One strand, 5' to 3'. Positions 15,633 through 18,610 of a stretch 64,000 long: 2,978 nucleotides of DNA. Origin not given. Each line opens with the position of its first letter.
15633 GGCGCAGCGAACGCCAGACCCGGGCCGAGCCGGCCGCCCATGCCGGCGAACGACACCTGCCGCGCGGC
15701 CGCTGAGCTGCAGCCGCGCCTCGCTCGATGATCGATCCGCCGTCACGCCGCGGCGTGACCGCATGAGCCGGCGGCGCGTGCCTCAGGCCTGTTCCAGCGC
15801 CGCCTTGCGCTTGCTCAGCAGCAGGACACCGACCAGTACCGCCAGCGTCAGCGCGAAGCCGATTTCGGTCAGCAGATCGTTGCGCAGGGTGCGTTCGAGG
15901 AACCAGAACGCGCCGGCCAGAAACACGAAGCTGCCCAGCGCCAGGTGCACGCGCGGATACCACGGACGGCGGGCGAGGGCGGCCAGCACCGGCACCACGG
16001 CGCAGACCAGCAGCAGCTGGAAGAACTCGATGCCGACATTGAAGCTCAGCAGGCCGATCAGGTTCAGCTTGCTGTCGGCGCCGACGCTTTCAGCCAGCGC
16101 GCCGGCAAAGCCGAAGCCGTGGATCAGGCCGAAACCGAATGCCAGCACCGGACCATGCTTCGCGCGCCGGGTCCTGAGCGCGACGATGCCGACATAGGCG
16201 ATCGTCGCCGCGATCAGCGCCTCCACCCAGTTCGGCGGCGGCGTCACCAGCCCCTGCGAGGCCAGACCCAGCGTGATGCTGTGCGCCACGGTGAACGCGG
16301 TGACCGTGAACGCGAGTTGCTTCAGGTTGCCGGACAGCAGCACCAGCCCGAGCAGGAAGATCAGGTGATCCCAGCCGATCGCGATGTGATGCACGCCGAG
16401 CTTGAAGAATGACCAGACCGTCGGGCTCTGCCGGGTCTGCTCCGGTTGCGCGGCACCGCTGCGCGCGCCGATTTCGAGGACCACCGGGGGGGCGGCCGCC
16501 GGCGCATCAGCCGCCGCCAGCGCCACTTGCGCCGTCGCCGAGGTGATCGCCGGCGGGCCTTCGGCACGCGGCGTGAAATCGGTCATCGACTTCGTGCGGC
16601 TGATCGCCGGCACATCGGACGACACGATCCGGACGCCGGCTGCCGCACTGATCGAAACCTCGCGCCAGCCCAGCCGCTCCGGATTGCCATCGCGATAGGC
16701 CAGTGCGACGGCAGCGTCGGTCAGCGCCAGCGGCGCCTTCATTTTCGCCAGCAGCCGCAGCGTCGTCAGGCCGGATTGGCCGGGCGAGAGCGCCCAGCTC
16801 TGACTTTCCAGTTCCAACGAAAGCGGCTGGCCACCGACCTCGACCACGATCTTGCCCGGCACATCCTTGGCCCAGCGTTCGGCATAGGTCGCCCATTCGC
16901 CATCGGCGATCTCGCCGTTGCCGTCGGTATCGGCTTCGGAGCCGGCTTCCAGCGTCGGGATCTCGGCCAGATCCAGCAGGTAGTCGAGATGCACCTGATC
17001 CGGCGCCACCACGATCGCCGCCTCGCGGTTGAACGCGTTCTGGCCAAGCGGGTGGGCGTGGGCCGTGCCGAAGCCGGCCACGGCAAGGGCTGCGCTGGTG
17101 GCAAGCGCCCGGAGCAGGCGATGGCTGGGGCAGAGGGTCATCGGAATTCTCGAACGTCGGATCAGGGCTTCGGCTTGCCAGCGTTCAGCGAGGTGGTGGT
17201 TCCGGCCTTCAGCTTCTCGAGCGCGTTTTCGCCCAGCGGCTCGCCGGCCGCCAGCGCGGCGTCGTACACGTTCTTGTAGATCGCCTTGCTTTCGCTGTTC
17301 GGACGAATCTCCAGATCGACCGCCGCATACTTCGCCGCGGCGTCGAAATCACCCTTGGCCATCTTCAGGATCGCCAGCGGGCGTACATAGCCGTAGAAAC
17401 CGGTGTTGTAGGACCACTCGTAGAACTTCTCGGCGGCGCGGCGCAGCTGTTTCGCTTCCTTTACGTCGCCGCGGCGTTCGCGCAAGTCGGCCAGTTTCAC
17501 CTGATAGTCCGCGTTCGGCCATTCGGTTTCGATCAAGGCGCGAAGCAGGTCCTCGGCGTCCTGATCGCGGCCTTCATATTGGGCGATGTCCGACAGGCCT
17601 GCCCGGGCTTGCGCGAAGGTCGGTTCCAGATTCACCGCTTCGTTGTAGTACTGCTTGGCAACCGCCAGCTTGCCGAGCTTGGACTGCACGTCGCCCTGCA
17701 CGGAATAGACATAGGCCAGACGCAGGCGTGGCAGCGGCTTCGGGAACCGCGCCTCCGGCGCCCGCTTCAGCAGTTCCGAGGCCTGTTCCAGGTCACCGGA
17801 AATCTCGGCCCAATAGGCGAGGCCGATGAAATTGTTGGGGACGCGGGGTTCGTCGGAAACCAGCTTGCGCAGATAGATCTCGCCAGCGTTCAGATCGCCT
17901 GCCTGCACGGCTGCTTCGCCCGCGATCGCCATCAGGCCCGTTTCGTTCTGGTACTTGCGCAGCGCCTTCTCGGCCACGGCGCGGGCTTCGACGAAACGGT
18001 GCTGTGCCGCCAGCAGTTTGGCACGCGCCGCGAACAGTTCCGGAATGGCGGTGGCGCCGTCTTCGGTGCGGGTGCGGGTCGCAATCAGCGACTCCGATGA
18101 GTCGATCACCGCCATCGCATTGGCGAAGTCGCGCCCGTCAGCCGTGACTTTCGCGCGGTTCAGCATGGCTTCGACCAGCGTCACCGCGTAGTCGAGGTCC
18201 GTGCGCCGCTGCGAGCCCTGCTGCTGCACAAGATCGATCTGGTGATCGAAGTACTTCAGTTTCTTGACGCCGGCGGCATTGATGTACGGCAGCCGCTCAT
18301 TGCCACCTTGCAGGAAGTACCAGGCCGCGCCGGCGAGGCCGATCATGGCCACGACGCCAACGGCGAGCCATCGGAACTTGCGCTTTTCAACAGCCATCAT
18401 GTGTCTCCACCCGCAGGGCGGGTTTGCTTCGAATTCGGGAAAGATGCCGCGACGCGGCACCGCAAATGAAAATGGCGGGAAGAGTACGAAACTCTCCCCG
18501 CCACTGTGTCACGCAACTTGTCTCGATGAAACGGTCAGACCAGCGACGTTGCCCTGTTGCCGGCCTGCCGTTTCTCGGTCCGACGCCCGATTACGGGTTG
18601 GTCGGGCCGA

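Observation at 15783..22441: Candidate undescribed system: secreted DUF4331 + TPR + HupE/UreJ operon with a divergent Crp/Fnr regulator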

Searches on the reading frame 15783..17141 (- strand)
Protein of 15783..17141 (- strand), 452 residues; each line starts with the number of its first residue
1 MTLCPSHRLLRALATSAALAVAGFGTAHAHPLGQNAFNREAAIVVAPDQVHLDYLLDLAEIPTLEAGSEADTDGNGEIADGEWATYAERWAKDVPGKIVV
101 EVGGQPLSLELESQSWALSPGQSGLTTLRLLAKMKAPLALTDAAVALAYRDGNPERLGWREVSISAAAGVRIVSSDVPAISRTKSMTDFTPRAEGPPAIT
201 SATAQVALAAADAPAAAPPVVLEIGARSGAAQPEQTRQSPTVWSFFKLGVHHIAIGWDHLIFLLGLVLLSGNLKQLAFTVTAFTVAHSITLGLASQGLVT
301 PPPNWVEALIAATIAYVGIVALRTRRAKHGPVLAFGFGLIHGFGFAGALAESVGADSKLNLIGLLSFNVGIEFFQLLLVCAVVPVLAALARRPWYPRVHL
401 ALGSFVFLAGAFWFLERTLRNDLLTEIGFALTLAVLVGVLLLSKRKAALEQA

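Call 3: search_protein_families(library=pfam, proteins=[window:15783-17141:-], max_evalue=0.01)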
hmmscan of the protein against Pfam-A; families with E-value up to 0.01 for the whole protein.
window:15783-17141:- (452 aa): 2 families
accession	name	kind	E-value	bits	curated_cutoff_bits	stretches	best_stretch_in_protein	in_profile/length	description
PF13795.12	HupE_UreJ_2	-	1.1e-40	139.4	24.5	1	245-391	1-154/156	HupE / UreJ protein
PF04955.18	HupE_UreJ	-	2.7e-07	30.7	23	1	245-410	21-176/179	HupE / UreJ protein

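Call 4: search_protein_families(library=ncbifam, proteins=[window:15783-17141:-], max_evalue=0.01)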
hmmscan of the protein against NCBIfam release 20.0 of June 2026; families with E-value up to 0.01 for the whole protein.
window:15783-17141:- (452 aa): 0 families

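Call 43: search_solved_structures(query=window:15783-17141:-, max_evalue=1)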
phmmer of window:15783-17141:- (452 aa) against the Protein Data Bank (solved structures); distinct sequences matched with E-value up to 1: 0.

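Call 51: search_protein_families(library=pfam, alignment_id=A3, max_evalue=0.001)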
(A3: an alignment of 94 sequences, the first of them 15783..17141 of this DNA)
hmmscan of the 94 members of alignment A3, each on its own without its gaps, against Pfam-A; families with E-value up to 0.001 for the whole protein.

A. member 1, window:15783-17141:- (452 aa): 2 families
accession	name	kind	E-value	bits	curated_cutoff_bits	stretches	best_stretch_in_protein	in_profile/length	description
PF13795.12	HupE_UreJ_2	-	1.1e-40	139.4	24.5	1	245-391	1-154/156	HupE / UreJ protein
PF04955.18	HupE_UreJ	-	2.7e-07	30.7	23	1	245-410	21-176/179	HupE / UreJ protein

B. families by the number of members that match (of 94 scanned): 10 families
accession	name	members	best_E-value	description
PF03824.22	NicO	60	4.9e-20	High-affinity nickel-transport protein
PF13386.12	DsbD_2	35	2.5e-07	Cytochrome C biogenesis protein transmembrane region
PF13795.12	HupE_UreJ_2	26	3.9e-41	HupE / UreJ protein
PF04955.18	HupE_UreJ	5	6.1e-09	HupE / UreJ protein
PF03924.19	CHASE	1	1.3e-17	CHASE domain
PF08447.18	PAS_3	1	5e-16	PAS fold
PF00990.26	GGDEF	1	1.1e-12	Diguanylate cyclase, GGDEF domain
PF08448.16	PAS_4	1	5.8e-10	PAS fold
PF13426.13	PAS_9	1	2.4e-06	PAS domain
PF01966.28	HD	1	3.8e-06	HD domain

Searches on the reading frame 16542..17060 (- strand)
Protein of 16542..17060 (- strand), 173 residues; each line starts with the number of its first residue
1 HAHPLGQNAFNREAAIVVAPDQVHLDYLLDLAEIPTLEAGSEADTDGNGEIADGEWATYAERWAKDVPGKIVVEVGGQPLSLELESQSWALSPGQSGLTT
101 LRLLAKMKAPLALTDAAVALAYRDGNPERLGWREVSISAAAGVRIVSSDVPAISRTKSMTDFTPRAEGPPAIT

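Call 48: search_protein_representatives(protein=window:16542-17060:-)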
Query: 173 residues. Proteins with E-value up to 0.001 (for the whole library): 1798; up to 1e-10: 905; up to 1e-30: 16. The best 150 are listed.
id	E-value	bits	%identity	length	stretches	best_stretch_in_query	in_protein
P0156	1.5e-65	236.5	64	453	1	2-173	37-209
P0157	3.0e-63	229.0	64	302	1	2-172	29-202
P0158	3.1e-35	137.9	46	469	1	2-171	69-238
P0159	2.1e-34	135.1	47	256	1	2-163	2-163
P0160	4.2e-34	134.2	45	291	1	1-162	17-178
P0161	3.1e-33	131.4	44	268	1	2-164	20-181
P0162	3.6e-33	131.1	43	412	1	2-165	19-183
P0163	6.1e-33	130.4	44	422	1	2-163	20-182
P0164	6.2e-33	130.4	40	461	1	2-166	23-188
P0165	9.5e-33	129.8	44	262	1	1-171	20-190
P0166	1.1e-32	129.6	43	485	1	2-168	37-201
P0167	5.7e-32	127.3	45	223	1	2-166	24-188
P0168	8.3e-32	126.7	45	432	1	2-163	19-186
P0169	4.7e-31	124.3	41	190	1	2-165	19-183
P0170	6.7e-31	123.8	40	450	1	2-167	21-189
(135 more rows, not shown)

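Call 67: search_solved_structures(query=A4, max_evalue=10, show_alignments=3)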
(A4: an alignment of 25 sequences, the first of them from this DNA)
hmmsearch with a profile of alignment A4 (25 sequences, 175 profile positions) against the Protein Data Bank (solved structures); distinct sequences matched with E-value up to 10: 13.
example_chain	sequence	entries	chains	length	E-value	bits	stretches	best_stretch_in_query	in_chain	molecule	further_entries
1jfj_A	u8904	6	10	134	0.0013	21.7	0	39-64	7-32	CALCIUM-BINDING PROTEIN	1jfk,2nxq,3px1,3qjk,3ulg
2m7n_A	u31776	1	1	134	0.0013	21.7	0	39-64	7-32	Calcium-binding protein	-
2jnx_A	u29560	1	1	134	0.0066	19.4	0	39-63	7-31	Calcium binding protein 2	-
9ya0_RA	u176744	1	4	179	0.019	17.9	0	29-61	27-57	Calmodulin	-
6hcs_A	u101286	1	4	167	0.03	17.2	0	40-67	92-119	Calmodulin-1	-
2m7k_A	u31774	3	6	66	0.045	16.7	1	39-66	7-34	Calcium-binding protein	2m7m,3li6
1ahr_A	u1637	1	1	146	0.48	13.3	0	37-69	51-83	CALMODULIN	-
20yy_D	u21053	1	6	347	0.81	12.6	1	72-109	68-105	Multidrug efflux RND transporter periplasmic adaptor subunit MexJ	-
5xop_A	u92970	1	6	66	0.85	12.5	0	39-65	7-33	Calcium-binding protein 1 (EhCBP1), putative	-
2ma2_A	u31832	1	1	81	1.1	12.1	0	33-64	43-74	RAS guanyl-releasing protein 2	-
2hps_A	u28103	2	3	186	1.5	11.7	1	29-68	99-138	coelenterazine-binding protein with bound coelenterazine | Coelenterazine-binding protein ca-bound apo form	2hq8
2f33_A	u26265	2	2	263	2.1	11.2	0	41-71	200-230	Calbindin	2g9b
6fie_B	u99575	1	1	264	3.9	10.4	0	41-71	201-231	Calbindin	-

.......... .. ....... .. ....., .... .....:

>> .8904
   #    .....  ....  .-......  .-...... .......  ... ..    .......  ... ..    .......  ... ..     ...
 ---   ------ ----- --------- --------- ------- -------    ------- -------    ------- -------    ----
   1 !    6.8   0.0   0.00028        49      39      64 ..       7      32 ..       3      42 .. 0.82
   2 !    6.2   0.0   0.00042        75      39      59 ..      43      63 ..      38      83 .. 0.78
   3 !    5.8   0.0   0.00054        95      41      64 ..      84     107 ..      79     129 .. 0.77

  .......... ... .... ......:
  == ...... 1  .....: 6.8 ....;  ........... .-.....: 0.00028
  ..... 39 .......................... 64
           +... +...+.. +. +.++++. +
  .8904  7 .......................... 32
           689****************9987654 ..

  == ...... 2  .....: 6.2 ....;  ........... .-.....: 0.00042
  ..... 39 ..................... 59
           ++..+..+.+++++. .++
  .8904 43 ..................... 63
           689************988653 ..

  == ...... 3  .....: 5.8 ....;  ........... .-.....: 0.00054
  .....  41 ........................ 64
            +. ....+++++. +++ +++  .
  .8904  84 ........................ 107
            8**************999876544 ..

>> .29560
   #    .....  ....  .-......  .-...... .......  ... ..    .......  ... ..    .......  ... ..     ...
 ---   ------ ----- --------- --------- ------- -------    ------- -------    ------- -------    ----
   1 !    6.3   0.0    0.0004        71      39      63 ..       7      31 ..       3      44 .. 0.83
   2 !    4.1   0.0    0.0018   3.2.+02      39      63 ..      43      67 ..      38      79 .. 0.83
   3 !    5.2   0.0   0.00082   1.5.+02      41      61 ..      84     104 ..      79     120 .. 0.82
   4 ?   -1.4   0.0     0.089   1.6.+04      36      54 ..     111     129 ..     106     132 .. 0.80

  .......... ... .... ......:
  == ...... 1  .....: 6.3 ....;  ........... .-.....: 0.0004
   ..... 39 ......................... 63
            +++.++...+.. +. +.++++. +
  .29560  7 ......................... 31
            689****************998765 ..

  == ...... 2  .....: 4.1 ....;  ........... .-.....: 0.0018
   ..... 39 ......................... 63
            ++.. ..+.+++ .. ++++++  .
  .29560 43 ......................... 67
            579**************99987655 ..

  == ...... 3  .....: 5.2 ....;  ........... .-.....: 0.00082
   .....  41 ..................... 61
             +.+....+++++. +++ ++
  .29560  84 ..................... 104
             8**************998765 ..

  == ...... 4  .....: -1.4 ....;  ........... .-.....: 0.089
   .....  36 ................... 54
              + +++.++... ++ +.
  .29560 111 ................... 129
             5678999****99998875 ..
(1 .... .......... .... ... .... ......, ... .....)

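Call 95: search_protein_families(library=pfam, proteins=[window:16542-17060:-], max_evalue=1)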
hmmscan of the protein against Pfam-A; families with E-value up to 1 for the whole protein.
window:16542-17060:- (173 aa): 0 families

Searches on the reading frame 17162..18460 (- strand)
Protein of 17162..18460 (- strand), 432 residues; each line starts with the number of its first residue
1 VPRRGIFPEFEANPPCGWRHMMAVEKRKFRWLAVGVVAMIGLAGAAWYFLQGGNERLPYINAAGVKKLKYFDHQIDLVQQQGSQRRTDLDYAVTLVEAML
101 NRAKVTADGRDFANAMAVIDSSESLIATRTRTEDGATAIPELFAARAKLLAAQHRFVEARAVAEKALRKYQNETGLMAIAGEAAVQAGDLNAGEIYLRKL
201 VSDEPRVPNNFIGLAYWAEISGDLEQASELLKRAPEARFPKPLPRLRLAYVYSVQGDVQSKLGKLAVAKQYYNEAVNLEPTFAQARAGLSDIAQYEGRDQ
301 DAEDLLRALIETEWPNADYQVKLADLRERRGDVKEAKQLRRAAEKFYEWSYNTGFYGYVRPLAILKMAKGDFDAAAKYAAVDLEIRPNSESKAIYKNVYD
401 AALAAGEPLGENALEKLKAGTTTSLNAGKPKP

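Call 3: search_protein_families(library=pfam, proteins=[window:17162-18460:-], max_evalue=0.01)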
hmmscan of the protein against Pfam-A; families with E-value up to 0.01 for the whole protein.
window:17162-18460:- (432 aa): 8 families
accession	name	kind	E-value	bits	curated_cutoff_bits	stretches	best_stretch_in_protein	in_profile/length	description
PF07719.23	TPR_2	-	1.8e-08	34.3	27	1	249-281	1-33/34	Tetratricopeptide repeat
PF14559.12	TPR_19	-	2.1e-08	34.8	25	0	263-320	5-62/68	Tetratricopeptide repeat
PF13428.12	TPR_14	-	1.1e-07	32.2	23.5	0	140-174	1-35/44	Tetratricopeptide repeat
PF17874.7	TPR_MalT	-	3.6e-07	30.2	45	1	144-377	5-261/336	MalT-like TPR region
PF13424.12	TPR_12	-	4.6e-06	27.2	30.1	0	213-277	8-73/77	Tetratricopeptide repeat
PF13432.12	TPR_16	-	0.00012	22.9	32.7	0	255-317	3-64/65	Tetratricopeptide repeat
PF13181.12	TPR_8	-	0.00078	19.9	25.7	1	251-281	3-33/34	Tetratricopeptide repeat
PF13431.12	TPR_17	-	0.00086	19.8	24.4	0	271-303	1-33/34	Tetratricopeptide repeat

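Call 4: search_protein_families(library=ncbifam, proteins=[window:17162-18460:-], max_evalue=0.01)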
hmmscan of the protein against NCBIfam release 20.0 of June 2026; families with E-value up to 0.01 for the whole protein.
window:17162-18460:- (432 aa): 8 families
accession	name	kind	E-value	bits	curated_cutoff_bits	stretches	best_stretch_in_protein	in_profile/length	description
TIGR02917.1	PEP_TPR_lipo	equivalog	1.8e-12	46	312.2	2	250-342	466-558/899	XrtA/PEP-CTERM system TPR-repeat protein PrsT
NF033920.0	C39_PA2778_fam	equivalog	9.7e-07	28.5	150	1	137-235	153-251/255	PA2778 family cysteine peptidase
TIGR03939.1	PGA_TPR_OMP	equivalog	4.9e-06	25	366.65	1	279-399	391-507/800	poly-beta-1,6 N-acetyl-D-glucosamine export porin PgaA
NF033758.1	gliding_GltE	equivalog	9.1e-06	24.9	225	1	256-343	93-180/411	adventurous gliding motility TPR repeat lipoprotein GltE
NF008520.0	PRK11447.1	equivalog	5.7e-05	21.1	858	1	262-339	616-693/1157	cellulose synthase complex outer membrane protein BcsC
TIGR02521.1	type_IV_pilW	equivalog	0.00028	20.5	154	0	254-341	140-227/234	type IV pilus biogenesis/stability protein PilW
NF008757.0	PRK11788.1-5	equivalog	0.0065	15.7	363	0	163-419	97-342/388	lipopolysaccharide assembly protein LapB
NF033762.1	social_mot_Tgl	equivalog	0.0078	15.6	225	0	265-305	82-122/252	social motility TPR repeat lipoprotein Tgl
